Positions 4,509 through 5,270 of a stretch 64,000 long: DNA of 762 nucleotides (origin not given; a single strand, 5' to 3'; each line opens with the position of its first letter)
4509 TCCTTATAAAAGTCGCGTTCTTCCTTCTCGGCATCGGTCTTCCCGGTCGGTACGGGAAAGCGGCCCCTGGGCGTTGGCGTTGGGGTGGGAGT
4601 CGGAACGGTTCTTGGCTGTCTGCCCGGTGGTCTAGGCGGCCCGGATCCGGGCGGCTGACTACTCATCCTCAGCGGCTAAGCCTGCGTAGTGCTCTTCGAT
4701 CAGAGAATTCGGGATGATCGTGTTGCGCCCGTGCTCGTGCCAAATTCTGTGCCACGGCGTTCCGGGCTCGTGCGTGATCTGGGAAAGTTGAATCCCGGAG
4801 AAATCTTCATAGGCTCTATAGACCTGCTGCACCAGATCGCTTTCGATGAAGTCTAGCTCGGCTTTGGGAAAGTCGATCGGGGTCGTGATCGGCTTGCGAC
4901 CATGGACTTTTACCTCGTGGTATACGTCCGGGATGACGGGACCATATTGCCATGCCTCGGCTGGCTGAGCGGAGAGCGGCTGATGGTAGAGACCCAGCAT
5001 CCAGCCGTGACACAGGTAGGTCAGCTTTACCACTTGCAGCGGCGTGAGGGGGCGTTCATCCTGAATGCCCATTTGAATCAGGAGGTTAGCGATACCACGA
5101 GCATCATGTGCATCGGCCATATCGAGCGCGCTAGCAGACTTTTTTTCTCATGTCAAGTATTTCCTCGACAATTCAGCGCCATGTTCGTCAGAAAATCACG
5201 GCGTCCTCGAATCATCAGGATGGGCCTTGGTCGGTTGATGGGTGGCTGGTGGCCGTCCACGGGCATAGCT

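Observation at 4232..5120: Panacea (DUF4065/SocA-like) antitoxin-type gene translationally coupled to an unclassifiable Pro-rich membrane protein: candidate new PanA-PanT pair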

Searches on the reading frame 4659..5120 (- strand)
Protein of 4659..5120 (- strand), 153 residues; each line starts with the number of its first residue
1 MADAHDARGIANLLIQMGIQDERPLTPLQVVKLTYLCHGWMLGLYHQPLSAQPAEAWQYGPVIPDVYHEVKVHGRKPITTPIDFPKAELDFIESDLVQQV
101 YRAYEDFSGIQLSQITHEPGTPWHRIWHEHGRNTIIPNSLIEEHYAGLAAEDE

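Call 4: search_protein_families(library=pfam, proteins=[window:4659-5120:-], max_evalue=1)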
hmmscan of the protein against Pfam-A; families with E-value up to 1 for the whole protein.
window:4659-5120:- (153 aa): 1 family
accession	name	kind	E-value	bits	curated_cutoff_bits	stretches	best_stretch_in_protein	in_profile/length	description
PF13274.11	SocA_Panacea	-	7.2e-16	59.6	25.7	1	31-124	2-113/113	Antitoxin SocA-like, Panacea domain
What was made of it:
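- On PanA (Panacea / DUF4065 / PF13274 antitoxins): 59.6 bits against 25.7, covering profile positions 2-113 of 113 (call 4).
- Checked: It passes PF13274 SocA_Panacea at 59.6 bits against a gathering cutoff of 25.7 (call 4).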

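Call 5: search_protein_families(library=ncbifam, proteins=[window:4659-5120:-], max_evalue=1)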
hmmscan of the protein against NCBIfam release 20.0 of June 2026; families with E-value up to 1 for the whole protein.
window:4659-5120:- (153 aa): 1 family
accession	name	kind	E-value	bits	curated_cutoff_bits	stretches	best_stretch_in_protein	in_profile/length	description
NF047745.1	SocA_antitoxin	equivalog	2.3e-26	92.5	190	1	5-145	1-155/176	type VI toxin-antitoxin system SocA family antitoxin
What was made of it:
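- On SocAB type VI system: 92.5 bits against a cutoff of 190 (call 5).
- Closest known: SocAB of Caulobacter crescentus. Different: The window PanA scores 92.5 bits against the SocA equivalog model, whose cutoff is 190 (call 5).
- The best NCBIfam hit is the SocA_antitoxin model, E 2.3e-26 (call 5). The SocA equivalog score is 92.5 bits, far below the 190 cutoff (call 5).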

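Call 6: search_protein_families(library=padloc, proteins=[window:4659-5120:-], max_evalue=1)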
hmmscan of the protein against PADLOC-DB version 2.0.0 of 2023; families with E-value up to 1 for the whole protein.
window:4659-5120:- (153 aa): 0 families

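Call 7: search_protein_families(library=phrogs, proteins=[window:4659-5120:-], max_evalue=1)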
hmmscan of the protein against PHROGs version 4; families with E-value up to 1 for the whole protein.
window:4659-5120:- (153 aa): 3 families
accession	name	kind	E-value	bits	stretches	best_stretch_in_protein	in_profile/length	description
phrog_1281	-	unknown function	7.1e-36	124.7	1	5-149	8-154/195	-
phrog_10390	-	unknown function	8.1e-26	92.2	1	22-146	162-292/299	-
phrog_12430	-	unknown function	0.087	13.8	1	104-143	16-56/63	-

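Call 54: search_dna_similar(query=window:4662-5120:-, collection=plasmids, mode=protein, max_rows=40, max_evalue=1e-8)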
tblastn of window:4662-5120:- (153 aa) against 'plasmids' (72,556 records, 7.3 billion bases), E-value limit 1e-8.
Records with a match: 33; places in all: 33; records where one place covers at least 80% of the query: 12.
Best place of each record, by identity: <60% 33.
By first word of the organism name: Bacillus 18; Pseudomonas 2; Microvirga 2; Shewanella 1; Salinibacter 1; Rhizobium 1; Erythrobacter 1; Ligilactobacillus 1; Azospirillum 1; Legionella 1; and 4 more.
By predicted mobility (MOB-suite, as given by PLSDB): non-mobilizable 22; conjugative 9; mobilizable 2.
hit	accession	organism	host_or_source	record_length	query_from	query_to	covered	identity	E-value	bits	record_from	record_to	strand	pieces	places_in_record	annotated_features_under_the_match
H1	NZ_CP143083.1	Shewanella khirikhana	shrimp,mixed culture,intestine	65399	1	145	95%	33.6%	4e-16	81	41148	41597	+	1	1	type II toxin-antitoxin system antitoxin SocA domain-containing ...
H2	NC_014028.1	Salinibacter ruber M8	-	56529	7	151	95%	32.3%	8e-23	100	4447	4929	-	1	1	type II toxin-antitoxin system antitoxin SocA domain-containing ... | hypothetical protein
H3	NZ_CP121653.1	Rhizobium sp. CB3171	Calliandra calothyrsus,cell culture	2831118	6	150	95%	32.3%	8e-13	72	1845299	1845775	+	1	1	record has no annotation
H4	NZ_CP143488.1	Pseudomonas silesiensis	single cell,landfill for plastics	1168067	20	145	82%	34.1%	9e-20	92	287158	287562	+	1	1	record has no annotation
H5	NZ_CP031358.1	Erythrobacter aureus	marine sediment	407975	9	153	95%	28.9%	1e-10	65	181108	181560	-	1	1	type II toxin-antitoxin system antitoxin SocA domain-containing ...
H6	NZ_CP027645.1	Ligilactobacillus salivarius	hen,single cell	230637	7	146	92%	29.1%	2e-9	62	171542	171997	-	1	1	type II toxin-antitoxin system antitoxin SocA domain-containing ...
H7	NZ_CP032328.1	Azospirillum argentinense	soil sample,Agricultural field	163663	8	129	80%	33.1%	6e-14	75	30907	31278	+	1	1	type II toxin-antitoxin system antitoxin SocA domain-containing ...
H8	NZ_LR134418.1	Legionella adelaidensis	environmental,Cooling tower water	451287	21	145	82%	32.0%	1e-13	74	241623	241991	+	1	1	type II toxin-antitoxin system antitoxin SocA domain-containing ...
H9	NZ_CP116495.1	Rickettsia asembonensis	Ctenocephalides orientis,insect ...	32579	13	129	76%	34.2%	3e-13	72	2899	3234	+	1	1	AAA family ATPase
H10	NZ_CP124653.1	Pseudomonas aeruginosa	Homo sapiens,Wound/Abscess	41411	25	148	81%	31.5%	3e-13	73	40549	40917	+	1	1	type II toxin-antitoxin system antitoxin SocA domain-containing ...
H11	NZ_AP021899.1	Akkermansia muciniphila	Homo sapiens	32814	4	135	86%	29.3%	2e-13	73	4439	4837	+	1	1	type II toxin-antitoxin system antitoxin SocA domain-containing ...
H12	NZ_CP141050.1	Microvirga lotononidis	-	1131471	9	151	93%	26.9%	2e-9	62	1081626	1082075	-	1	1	none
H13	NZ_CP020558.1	Paenibacillus larvae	Apis mellifera,single cell microbial ...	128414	25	148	81%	30.8%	6e-9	61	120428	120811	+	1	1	type II toxin-antitoxin system antitoxin SocA domain-containing ...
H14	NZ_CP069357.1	Microvirga sp. VF16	Vachellia farnesiana,Cell culture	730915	9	151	93%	26.3%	8e-9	60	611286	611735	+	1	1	hypothetical protein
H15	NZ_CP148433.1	Escherichia coli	Chicken,single cell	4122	25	146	80%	29.5%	4e-10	64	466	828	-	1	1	type II toxin-antitoxin system antitoxin SocA domain-containing ...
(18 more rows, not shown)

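Call 56: get_annotated_region(hit=H15, flank=1500)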
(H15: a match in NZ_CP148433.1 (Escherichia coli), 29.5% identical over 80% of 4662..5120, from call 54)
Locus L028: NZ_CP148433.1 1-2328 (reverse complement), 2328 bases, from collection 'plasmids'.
description: Escherichia coli strain Z1323CEC0013 plasmid pZ1323CEC0013_1-7, complete sequence
organism: Escherichia coli (NCBI taxid 562)
taxonomy: Bacteria; Pseudomonadota; Gammaproteobacteria; Enterobacterales; Enterobacteriaceae; Escherichia; Escherichia coli
host: -; source: Chicken,single cell; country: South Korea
typing (MOB-suite, as given by PLSDB): non-mobilizable
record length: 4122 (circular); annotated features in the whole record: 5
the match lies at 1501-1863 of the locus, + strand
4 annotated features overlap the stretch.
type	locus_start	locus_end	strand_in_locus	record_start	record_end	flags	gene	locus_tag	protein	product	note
CDS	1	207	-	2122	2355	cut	-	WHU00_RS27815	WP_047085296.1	hypothetical protein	-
CDS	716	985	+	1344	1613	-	-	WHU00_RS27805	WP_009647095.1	phage tail fiber C-terminal domain-containing protein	-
CDS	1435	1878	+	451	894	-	-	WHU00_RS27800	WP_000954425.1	type II toxin-antitoxin system antitoxin SocA domain-containing protein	-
CDS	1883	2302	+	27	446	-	-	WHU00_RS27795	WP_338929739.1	hypothetical protein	-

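Call 57: get_annotated_region(hit=H2, flank=1500)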
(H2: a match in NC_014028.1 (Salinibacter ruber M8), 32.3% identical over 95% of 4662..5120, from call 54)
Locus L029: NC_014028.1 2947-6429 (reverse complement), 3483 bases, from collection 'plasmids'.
description: Salinibacter ruber M8 plasmid pSR56, complete sequence
organism: Salinibacter ruber M8 (NCBI taxid 761659)
taxonomy: Bacteria; Rhodothermota; Rhodothermia; Rhodothermales; Salinibacteraceae; Salinibacter; Salinibacter ruber; Salinibacter ruber M8
host: -; source: -; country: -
typing (MOB-suite, as given by PLSDB): non-mobilizable
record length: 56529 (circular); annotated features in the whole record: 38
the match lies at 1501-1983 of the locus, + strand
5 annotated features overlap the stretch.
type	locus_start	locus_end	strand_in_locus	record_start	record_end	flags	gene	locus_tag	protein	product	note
CDS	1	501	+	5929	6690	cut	-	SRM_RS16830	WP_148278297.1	hypothetical protein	-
CDS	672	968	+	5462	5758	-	-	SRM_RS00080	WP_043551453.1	metal-dependent hydrolase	-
CDS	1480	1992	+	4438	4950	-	-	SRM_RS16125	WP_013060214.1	type II toxin-antitoxin system antitoxin SocA domain-containing protein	-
CDS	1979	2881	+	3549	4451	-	-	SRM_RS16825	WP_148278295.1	hypothetical protein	-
CDS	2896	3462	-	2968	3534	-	-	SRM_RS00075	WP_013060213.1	recombinase family protein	GO:0006310 - DNA recombination [Evidence IEA]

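Call 58: get_annotated_region(hit=H5, flank=1500)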
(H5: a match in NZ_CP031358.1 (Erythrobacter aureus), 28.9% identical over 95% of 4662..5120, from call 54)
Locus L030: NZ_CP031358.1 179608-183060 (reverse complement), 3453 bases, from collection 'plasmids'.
description: Erythrobacter aureus strain YH-07 plasmid unnamed, complete sequence
organism: Erythrobacter aureus (NCBI taxid 2182384)
taxonomy: Bacteria; Pseudomonadota; Alphaproteobacteria; Sphingomonadales; Erythrobacteraceae; Erythrobacter; Erythrobacter aureus
host: -; source: marine sediment; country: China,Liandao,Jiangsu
typing (MOB-suite, as given by PLSDB): non-mobilizable
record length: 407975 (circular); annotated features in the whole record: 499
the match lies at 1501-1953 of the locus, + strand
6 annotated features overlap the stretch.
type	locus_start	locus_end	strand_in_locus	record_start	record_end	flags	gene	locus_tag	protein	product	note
CDS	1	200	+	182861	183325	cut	-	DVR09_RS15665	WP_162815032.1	SocA family protein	-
CDS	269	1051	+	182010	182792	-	-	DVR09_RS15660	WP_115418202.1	ribonuclease H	-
CDS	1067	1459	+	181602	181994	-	-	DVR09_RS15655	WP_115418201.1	hypothetical protein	-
CDS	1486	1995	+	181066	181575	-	-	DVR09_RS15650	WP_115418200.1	type II toxin-antitoxin system antitoxin SocA domain-containing protein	-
CDS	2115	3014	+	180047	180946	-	-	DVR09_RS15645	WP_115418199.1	hypothetical protein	-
CDS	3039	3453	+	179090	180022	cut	-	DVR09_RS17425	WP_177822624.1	hypothetical protein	-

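Call 59: get_annotated_region(hit=H7, flank=1500)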
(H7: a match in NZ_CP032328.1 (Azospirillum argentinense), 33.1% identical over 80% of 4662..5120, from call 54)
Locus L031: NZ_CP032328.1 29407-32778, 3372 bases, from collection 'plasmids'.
description: Azospirillum argentinense strain MTCC4035 plasmid p7, complete sequence
organism: Azospirillum argentinense (NCBI taxid 2970906)
taxonomy: Bacteria; Pseudomonadota; Alphaproteobacteria; Rhodospirillales; Azospirillaceae; Azospirillum; Azospirillum argentinense
host: -; source: soil sample,Agricultural field; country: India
typing (MOB-suite, as given by PLSDB): non-mobilizable
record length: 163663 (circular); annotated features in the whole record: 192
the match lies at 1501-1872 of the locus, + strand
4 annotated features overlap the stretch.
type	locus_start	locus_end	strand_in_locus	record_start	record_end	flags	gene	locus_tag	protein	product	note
CDS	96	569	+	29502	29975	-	-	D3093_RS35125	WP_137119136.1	lysozyme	-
CDS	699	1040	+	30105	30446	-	-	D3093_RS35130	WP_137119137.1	hypothetical protein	-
CDS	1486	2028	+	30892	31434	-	-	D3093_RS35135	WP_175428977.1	type II toxin-antitoxin system antitoxin SocA domain-containing protein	-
CDS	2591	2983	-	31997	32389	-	-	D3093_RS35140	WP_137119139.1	VOC family protein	-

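Call 60: get_annotated_region(hit=H1, flank=1500)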
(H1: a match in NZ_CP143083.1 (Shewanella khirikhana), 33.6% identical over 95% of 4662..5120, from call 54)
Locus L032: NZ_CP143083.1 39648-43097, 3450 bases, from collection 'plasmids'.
description: Shewanella khirikhana strain JW44 plasmid unnamed, complete sequence
organism: Shewanella khirikhana (NCBI taxid 1965282)
taxonomy: Bacteria; Pseudomonadota; Gammaproteobacteria; Alteromonadales; Shewanellaceae; Shewanella; Shewanella khirikhana
host: -; source: shrimp,mixed culture,intestine; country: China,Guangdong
typing (MOB-suite, as given by PLSDB): mobilizable; relaxase MOBP
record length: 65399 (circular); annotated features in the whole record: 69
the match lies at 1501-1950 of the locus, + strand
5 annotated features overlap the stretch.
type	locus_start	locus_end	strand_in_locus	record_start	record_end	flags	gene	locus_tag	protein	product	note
CDS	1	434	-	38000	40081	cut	-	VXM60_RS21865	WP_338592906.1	transposase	-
CDS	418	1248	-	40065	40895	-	-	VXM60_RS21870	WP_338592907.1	TnsA endonuclease C-terminal domain-containing protein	-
CDS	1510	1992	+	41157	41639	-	-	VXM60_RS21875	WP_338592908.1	type II toxin-antitoxin system antitoxin SocA domain-containing protein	-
CDS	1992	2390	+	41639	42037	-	-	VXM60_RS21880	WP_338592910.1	hypothetical protein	-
CDS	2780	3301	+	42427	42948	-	-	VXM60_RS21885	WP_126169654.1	ProQ/FINO family protein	-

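Call 67: search_solved_structures(query=window:4662-5120:-, max_evalue=0.01)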
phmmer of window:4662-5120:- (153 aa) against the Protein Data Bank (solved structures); distinct sequences matched with E-value up to 0.01: 0.
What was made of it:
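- Tried and rejected: PDB sequence searches found nothing for PanA (call 67).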

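Call 86: search_protein_families(library=pfam, proteins=[L032:1992-2387:+], max_evalue=1)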
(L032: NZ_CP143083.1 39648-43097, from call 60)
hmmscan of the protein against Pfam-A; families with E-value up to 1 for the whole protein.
L032:1992-2387:+ (132 aa): 1 family
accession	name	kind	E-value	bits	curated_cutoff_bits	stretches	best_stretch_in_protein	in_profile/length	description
PF22935.1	RM44_endonuclase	-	0.2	12.1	27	1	24-65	20-62/139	Large ribosomal subunit protein mL44, endonuclease domain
